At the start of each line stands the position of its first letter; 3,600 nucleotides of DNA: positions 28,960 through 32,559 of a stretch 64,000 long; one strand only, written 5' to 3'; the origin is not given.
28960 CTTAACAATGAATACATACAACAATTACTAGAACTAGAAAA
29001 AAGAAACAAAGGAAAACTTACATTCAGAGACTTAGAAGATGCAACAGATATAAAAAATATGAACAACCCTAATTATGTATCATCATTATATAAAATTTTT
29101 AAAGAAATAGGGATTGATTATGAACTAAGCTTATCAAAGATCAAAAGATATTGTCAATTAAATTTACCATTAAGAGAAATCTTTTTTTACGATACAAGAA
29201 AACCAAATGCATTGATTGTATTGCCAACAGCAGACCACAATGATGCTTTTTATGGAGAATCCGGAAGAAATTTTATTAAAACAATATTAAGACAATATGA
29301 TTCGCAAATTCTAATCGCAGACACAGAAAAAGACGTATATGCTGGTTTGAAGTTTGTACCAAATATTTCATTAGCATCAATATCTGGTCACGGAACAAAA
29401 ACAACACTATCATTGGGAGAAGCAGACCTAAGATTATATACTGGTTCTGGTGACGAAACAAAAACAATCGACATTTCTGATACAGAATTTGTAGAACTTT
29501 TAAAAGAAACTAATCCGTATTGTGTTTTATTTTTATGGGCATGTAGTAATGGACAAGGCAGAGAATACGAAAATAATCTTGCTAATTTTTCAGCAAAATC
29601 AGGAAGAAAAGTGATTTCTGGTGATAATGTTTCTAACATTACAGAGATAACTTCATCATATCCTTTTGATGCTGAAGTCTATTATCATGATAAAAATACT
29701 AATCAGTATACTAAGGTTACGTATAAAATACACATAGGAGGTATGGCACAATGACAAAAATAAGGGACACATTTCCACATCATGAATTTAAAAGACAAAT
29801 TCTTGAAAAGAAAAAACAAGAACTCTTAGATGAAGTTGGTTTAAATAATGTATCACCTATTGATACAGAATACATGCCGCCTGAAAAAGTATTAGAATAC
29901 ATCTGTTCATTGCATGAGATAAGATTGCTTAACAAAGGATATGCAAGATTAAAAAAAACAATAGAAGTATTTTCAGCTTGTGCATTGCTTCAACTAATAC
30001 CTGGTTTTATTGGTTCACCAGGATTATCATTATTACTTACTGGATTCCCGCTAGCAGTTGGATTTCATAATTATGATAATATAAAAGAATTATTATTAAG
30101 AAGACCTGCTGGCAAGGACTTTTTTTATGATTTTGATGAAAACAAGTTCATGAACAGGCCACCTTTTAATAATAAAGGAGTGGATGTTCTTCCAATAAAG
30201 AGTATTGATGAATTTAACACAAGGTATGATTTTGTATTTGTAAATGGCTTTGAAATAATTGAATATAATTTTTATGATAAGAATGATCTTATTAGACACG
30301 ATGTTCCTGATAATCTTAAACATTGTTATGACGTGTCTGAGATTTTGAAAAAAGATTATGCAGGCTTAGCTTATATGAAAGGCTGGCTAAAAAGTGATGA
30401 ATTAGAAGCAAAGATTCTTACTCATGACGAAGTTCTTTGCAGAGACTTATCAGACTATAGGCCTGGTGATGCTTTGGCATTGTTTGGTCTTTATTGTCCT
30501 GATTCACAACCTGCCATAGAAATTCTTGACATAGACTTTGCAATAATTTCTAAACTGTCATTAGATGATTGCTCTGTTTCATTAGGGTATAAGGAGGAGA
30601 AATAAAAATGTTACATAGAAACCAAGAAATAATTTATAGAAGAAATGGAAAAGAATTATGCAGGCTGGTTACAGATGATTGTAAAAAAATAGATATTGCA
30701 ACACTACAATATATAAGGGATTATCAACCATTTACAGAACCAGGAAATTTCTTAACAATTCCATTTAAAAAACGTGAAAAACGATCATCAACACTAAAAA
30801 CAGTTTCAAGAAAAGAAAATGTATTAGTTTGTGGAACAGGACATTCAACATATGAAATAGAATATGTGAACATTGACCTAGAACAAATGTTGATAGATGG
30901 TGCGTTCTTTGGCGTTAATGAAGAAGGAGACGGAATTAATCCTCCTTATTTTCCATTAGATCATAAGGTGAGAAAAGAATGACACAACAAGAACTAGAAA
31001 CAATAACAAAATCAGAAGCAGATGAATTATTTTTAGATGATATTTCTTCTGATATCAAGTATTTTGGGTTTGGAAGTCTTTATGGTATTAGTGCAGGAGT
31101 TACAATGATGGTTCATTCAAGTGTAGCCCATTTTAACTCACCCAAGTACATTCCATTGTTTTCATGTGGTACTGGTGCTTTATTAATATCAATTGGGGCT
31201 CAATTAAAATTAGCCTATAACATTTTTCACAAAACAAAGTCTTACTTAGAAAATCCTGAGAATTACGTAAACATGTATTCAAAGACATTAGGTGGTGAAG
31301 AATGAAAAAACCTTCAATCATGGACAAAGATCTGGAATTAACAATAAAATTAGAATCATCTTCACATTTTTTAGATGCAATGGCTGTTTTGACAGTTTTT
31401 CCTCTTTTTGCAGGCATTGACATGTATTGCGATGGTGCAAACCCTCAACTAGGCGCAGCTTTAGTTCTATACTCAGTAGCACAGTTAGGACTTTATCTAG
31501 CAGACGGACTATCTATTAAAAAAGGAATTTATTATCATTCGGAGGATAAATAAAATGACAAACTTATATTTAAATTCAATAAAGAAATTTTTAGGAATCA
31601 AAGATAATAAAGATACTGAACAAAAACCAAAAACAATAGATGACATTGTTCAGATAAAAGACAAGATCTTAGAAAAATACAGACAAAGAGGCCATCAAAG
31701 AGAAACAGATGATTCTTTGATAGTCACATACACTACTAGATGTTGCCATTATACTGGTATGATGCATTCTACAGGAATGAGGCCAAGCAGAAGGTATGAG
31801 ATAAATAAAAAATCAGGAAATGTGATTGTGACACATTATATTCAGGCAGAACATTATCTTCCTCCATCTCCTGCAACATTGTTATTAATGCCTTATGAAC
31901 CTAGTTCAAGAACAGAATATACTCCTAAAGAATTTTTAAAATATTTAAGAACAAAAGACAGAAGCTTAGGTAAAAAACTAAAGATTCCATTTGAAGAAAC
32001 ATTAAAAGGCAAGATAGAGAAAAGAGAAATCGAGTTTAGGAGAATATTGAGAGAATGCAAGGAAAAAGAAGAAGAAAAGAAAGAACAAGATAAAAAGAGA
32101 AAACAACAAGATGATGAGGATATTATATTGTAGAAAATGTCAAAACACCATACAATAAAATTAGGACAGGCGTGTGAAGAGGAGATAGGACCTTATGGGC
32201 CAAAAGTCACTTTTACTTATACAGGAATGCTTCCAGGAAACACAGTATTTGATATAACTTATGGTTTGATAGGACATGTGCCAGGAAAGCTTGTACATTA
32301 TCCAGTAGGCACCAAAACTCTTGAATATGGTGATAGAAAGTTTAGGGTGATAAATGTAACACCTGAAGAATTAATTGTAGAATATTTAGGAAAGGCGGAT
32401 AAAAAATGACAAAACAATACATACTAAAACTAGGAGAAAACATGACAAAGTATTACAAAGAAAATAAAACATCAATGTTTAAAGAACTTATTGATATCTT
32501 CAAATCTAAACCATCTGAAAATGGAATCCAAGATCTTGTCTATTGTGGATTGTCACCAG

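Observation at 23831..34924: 11-kb co-directional array of ~20 small secreted or membrane hypothetical proteins with stereotyped translational-coupling junctions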

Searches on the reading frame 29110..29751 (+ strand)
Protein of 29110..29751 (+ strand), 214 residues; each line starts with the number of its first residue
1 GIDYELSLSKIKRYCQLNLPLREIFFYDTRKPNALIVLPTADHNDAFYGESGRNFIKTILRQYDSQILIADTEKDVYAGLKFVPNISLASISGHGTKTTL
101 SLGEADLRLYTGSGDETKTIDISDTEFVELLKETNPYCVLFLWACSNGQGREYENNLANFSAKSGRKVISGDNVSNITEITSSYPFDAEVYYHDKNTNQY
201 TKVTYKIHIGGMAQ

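Call 45: search_solved_structures(query=A1, max_evalue=10, show_alignments=2)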
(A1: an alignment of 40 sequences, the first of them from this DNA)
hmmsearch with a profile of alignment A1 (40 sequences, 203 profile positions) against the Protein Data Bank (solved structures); distinct sequences matched with E-value up to 10: 2.
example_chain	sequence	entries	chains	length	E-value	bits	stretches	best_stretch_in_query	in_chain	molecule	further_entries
2hyd_A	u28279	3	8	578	0.86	12.1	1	13-65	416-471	ABC transporter homolog | Multidrug export ATP-binding/permease protein SAV1866 | CYSTIC FIBROSIS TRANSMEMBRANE CONDUCTANCE REGULATOR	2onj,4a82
4eh1_A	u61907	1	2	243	1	11.9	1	127-168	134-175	Flavohemoprotein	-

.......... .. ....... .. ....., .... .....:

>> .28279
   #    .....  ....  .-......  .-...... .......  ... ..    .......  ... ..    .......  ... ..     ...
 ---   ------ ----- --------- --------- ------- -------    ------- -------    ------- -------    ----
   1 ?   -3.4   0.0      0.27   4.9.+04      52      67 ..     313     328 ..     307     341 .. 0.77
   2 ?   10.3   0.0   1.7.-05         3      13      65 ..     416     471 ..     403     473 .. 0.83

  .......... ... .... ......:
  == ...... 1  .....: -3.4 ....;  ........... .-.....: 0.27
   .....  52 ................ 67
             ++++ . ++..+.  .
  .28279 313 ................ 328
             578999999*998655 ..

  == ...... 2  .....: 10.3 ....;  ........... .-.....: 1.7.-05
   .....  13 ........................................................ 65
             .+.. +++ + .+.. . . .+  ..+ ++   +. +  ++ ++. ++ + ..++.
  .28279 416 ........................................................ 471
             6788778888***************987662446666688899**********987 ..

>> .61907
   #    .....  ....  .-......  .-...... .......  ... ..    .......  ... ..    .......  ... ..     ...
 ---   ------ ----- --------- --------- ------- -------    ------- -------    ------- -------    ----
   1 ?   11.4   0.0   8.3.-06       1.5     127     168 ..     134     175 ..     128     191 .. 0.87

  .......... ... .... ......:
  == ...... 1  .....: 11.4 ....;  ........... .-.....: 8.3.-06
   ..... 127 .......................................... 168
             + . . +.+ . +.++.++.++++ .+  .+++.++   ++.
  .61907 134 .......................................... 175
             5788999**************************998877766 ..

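Call 47: find_homologous_proteins(query=A1, max_evalue=0.00001)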
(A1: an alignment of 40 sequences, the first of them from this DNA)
Query A1 (40 sequences) (214 aa, profile of the alignment): 11 proteins with E <= 0.00001 among 1851 candidates.
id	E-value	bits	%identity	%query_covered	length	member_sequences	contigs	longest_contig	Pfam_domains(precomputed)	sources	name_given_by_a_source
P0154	9.7e-74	265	43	77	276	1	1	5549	-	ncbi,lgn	-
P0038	1.2e-69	252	36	91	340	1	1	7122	PF14252.12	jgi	jgi:hypothetical protein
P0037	1.6e-69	251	39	83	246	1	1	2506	-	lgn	-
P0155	3.0e-69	250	36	84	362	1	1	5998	-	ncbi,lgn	-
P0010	2.0e-64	235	43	83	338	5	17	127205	-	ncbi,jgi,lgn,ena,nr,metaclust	ncbi:MAG TPA: hypothetical protein VJA23_01445 [Candidatus Nanoarchaeia archaeon]|nr:hypothetical pr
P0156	1.3e-63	232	42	90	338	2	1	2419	-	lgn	-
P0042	7.4e-59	216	39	85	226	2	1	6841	PF14252.12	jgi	jgi:hypothetical protein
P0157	1.5e-56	209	39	85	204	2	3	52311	-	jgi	-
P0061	1.7e-55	206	38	76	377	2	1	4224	-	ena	-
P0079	3.8e-54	201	32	82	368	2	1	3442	-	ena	-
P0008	2.8e-50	189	41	87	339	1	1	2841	-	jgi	-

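Call 49: find_encoding_contigs(protein=P0157, flank=10000, max_places=2)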
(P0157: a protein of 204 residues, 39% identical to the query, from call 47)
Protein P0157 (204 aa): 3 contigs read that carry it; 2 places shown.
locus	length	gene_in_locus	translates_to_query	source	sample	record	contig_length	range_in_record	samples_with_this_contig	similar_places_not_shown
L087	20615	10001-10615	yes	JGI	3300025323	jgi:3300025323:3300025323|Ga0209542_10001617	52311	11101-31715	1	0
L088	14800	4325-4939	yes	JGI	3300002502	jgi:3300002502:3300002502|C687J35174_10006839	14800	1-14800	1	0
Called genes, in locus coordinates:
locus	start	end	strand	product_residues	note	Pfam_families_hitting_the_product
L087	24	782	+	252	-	-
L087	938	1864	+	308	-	PF08271:Zn_Ribbon_TF, PF00382:TFIIB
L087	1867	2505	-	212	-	-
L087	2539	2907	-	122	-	-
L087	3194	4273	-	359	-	-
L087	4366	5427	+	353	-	PF11969:DcpS_C (weak), PF01230:HIT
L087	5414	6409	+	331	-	-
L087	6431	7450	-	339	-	-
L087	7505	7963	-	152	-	PF01625:PMSR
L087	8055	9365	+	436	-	PF18195:GatD_N, PF00710:Asparaginase, PF17763:Asparaginase_C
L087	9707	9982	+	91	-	-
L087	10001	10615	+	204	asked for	-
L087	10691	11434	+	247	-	PF02616:SMC_ScpA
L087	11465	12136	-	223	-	-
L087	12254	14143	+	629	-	PF01078:Mg_chelatase, PF20030:bpMoxR (faint), PF00004:AAA (faint), PF07728:AAA_5 (faint), PF00158:Sigma54_activat, PF20436:LonB_AAA-LID (weak), PF05362:Lon_C, PF13541:ChlI, +1 more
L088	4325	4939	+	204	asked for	-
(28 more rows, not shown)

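Call 54: predict_structure(alignment_id=A1)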
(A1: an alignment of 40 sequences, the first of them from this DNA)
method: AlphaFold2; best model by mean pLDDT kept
length: 214 residues; sequences in the alignment: 40
mean_pLDDT: 94.1   pTM: 0.90
mean pLDDT of the five models: 94.1, 93.9, 93.7, 93.4, 93.4
residues with pLDDT >= 90: 189; 70-90: 19; 50-70: 3; < 50: 3
segments of 3 or more residues with pLDDT < 50: 212-214
pLDDT, mean of each block of 10 residues (from residue 1): 83 97 95 98 96 97 98 98 98 97 88 88 98 98 96 98 98 92 97 95 92 45
secondary structure, 60 per line:
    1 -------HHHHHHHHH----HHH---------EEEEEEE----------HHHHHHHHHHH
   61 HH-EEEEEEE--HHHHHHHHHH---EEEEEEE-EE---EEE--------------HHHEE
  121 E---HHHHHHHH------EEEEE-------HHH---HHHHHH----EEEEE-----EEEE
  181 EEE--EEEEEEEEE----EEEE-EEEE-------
elements in order: H8-16 E33-39 H50-62 E64-70 H73-82 E86-92 E99-101 E119-121 H125-132 E139-143 H157-162 E167-171 E177-183 E186-194 E199-202 E204-207
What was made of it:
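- AlphaFold pLDDT 94 with strand-GHG and strand-SC topology: call 54.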

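Call 57: fold_search(model_id=the predicted structure, library=pdb)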
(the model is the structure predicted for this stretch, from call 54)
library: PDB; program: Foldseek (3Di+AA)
matches with E <= 10: 975; with E <= 0.001: 1
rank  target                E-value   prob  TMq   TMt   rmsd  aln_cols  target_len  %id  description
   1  4ps1_A                8.2e-04  0.99  0.39  0.35   9.0       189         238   14  Caspase-8 specific unnatural amino acid peptides (released 2015-01-21)
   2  4r04                  1.2e-03  0.82  0.31  0.06  11.9       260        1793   11  Clostridium difficile Toxin A (TcdA) (released 2016-01-06)
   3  4ps1_B                1.4e-03  0.99  0.39  0.35   9.2       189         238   13  Caspase-8 specific unnatural amino acid peptides (released 2015-01-21)
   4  3bij_C                3.1e-03  0.89  0.34  0.29  10.8       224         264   12  Crystal structure of protein GSU0716 from Geobacter sulfurreducens. Northeast Structural Genomics target GsR13 (released 2007-12-11)
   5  6ns7_A                4.0e-03  0.89  0.38  0.34  13.5       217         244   12  Crystal structure of murine caspase-11 (released 2020-07-29)
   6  3r5j_A                4.8e-03  0.90  0.32  0.41   8.2       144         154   12  Crystal structure of active caspase-2 bound with Ac-ADVAD-CHO (released 2011-07-27)
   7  3bij_A                6.6e-03  0.80  0.34  0.29  10.5       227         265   14  Crystal structure of protein GSU0716 from Geobacter sulfurreducens. Northeast Structural Genomics target GsR13 (released 2007-12-11)
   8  6ns7_B                6.6e-03  0.63  0.33  0.30  14.5       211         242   11  Crystal structure of murine caspase-11 (released 2020-07-29)
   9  4ief_D                7.0e-03  0.91  0.39  0.22  13.7       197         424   20  Complex of Porphyromonas gingivalis RgpB pro- and mature domains (released 2013-04-10)
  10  3r5k_B                7.9e-03  0.90  0.43  0.40   9.4       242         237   10  A designed redox-controlled caspase-7 (released 2011-06-29)
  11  3r7b_A                9.6e-03  0.69  0.31  0.39  13.6       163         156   13  Caspase-2 bound to one copy of Ac-DVAD-CHO (released 2011-07-27)
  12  6kmt_D                1.0e-02  0.60  0.34  0.31  13.6       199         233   12  P32 of caspase-11 mutant C254A (released 2020-03-11)
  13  3dei_D                1.2e-02  0.80  0.41  0.38   9.4       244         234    9  Crystal Structures of Caspase-3 with Bound Isoquinoline-1,3,4-trione Derivative Inhibitors (released 2008-09-02)
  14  3bij_B                1.2e-02  0.66  0.34  0.29  10.4       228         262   11  Crystal structure of protein GSU0716 from Geobacter sulfurreducens. Northeast Structural Genomics target GsR13 (released 2007-12-11)
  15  4tla_F                1.3e-02  0.20  0.22  0.21  13.0       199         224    8  Crystal structure of N-terminal C1 domain of KaiC (released 2015-07-01)
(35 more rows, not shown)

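Call 64: find_related_loci(query=A2, collection=metagenome_contigs, flank=10000)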
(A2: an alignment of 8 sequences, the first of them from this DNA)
Query A2 (214 aa) in metagenome_contigs; peptide patterns used: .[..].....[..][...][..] (x = any residue, [..] = any of these).
89 stretches matched a pattern; 21 encode a relative of the query (tblastn E <= 1e-3); 21 distinct loci.
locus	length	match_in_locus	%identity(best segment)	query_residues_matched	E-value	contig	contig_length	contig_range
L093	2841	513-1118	41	1-187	1e-39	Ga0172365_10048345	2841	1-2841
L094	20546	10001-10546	43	14-190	2e-39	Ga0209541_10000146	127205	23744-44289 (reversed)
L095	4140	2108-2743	37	3-205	7e-35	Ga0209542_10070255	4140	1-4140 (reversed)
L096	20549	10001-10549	39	10-190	4e-33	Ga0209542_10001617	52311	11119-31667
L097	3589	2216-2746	37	24-195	5e-32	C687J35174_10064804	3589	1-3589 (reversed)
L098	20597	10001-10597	35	3-195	1e-30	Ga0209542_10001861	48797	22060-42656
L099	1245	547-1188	36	6-210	2e-31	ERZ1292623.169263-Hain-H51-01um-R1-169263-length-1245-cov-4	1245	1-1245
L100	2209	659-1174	37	26-187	9e-30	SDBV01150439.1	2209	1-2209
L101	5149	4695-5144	41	24-170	8e-29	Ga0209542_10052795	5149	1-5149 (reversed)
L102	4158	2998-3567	36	13-196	2e-27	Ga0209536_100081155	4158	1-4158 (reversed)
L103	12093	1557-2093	34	26-206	1e-24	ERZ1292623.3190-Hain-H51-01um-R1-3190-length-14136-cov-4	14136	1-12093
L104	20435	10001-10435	39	24-168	5e-24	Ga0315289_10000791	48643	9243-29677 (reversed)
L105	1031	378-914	34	26-206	3e-24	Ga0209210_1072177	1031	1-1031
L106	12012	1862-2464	34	9-190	4e-23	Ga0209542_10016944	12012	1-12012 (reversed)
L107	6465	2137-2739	34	9-190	3e-23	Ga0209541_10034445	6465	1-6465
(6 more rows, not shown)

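Call 67: search_protein_families(library=pfam, alignment_id=A1, max_evalue=0.01)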
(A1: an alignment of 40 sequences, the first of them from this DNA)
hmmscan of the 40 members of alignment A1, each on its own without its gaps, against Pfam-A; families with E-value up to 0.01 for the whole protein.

A. member 1, seq(214 aa): 0 families

B. families by the number of members that match (of 40 scanned): 2 families
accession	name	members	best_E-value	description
PF14252.11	DUF4347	27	4.8e-07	Domain of unknown function (DUF4347)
PF07194.16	P2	1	0.0023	P2 response regulator binding domain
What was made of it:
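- Closest known: Pfam DUF4347. Same: The g08 C-terminal domain belongs to a family in which 27 of 40 sampled members hit DUF4347 (call 67).
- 27 of 40 family members hit DUF4347: call 67.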

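Call 72: find_related_loci(query=A2, collection=viral_contigs, flank=10000)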
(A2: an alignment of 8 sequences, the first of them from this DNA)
Query A2 (214 aa) in viral_contigs; peptide patterns used: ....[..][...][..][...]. (x = any residue, [..] = any of these).
22 stretches matched a pattern, but none encodes a relative of the query by tblastn (E <= 1e-3).
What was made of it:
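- Tried and rejected: They were repeated with 8 sequences (calls 64, 72).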

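Call 112: fold_search(model_id=the predicted structure, library=viral)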
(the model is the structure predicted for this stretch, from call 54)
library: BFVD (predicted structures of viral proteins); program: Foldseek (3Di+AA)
matches with E <= 10: 702; with E <= 0.001: 4
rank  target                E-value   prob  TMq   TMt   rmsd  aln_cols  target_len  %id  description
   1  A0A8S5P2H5            5.1e-05  1.00  0.40  0.20   8.6       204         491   14  Minor capsid protein (Fragment) [Siphoviridae sp. ctKUC4]
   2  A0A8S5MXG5            3.0e-04  0.98  0.40  0.29  12.6       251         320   13  Uncharacterized protein [Myoviridae sp. ctWaE18]
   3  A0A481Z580            3.2e-04  0.93  0.32  0.23  11.0       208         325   13  Caspase [Pithovirus LCPAC102]
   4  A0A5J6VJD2            4.6e-04  0.99  0.40  0.42   8.2       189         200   15  Caspase domain protein [Megaviridae environmental sample]
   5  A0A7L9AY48            1.5e-03  0.96  0.38  0.22   8.7       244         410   14  Peptidase C14 caspase domain-containing protein [Pyramimonas orientalis virus]
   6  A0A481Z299            2.4e-03  0.87  0.38  0.28  10.6       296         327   12  Caspase [Pithovirus LCPAC001]
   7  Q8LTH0                7.9e-03  0.60  0.29  0.13  12.8       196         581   12  SGNH hydrolase-type esterase domain-containing protein [Phietavirus pv187]
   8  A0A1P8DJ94            1.4e-02  0.99  0.45  0.38   3.3       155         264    8  (no name in the UniProt tables at hand)
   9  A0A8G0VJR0            2.0e-02  0.54  0.35  0.18  11.3       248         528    8  VP9 (Fragment) [Gierle tick virus]
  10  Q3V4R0                3.2e-02  0.11  0.19  0.16  13.1       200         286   12  Uncharacterized protein ORF286 [Acidianus two-tailed virus]
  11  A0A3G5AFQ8            3.8e-02  0.57  0.36  0.34   7.3       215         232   11  Uncharacterized protein [Solivirus sp.]
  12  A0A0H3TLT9            5.6e-02  0.60  0.33  0.18   8.5       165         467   13  (no name in the UniProt tables at hand)
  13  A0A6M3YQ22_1          5.6e-02  0.13  0.23  0.10  13.6       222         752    9  (no name in the UniProt tables at hand)
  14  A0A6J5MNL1            5.9e-02  0.47  0.32  0.37   7.6       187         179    5  6-phosphogluconate dehydrogenase, NADP-binding [uncultured Caudovirales phage]
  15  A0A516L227            5.9e-02  0.18  0.29  0.14  12.7       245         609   12  (no name in the UniProt tables at hand)
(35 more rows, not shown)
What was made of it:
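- On Clan CD (caspase-hemoglobinase fold) cysteine peptidases: The top Foldseek hits in PDB and BFVD are clan CD members (calls 57, 112).
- Closest known: Pfam DUF4347. Same: The best structural matches are caspase-8, -11, -2, -7 and -3, TcdA, RgpB and MALT1 (call 57), and viral caspases (call 112).
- Best fold matches are caspases, TcdA, gingipain and MALT1 (call 57) and giant-virus caspases (call 112).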

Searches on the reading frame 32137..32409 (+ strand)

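Call 6: search_protein_families(library=pfam, max_evalue=0.1, proteins=[window:32137-32409:+])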
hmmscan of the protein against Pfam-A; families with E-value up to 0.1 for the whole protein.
window:32137-32409:+ (90 aa): 1 family
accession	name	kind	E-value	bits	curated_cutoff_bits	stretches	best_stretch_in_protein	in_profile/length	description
PF24770.2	Ig-CFAP74_2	-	0.04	14.8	27.4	1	4-40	125-164/185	CFAP74 second Ig-like domain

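Call 21: search_protein_families(library=phrogs, max_evalue=0.01, proteins=[window:32137-32409:+])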
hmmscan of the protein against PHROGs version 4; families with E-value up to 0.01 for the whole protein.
window:32137-32409:+ (90 aa): 0 families
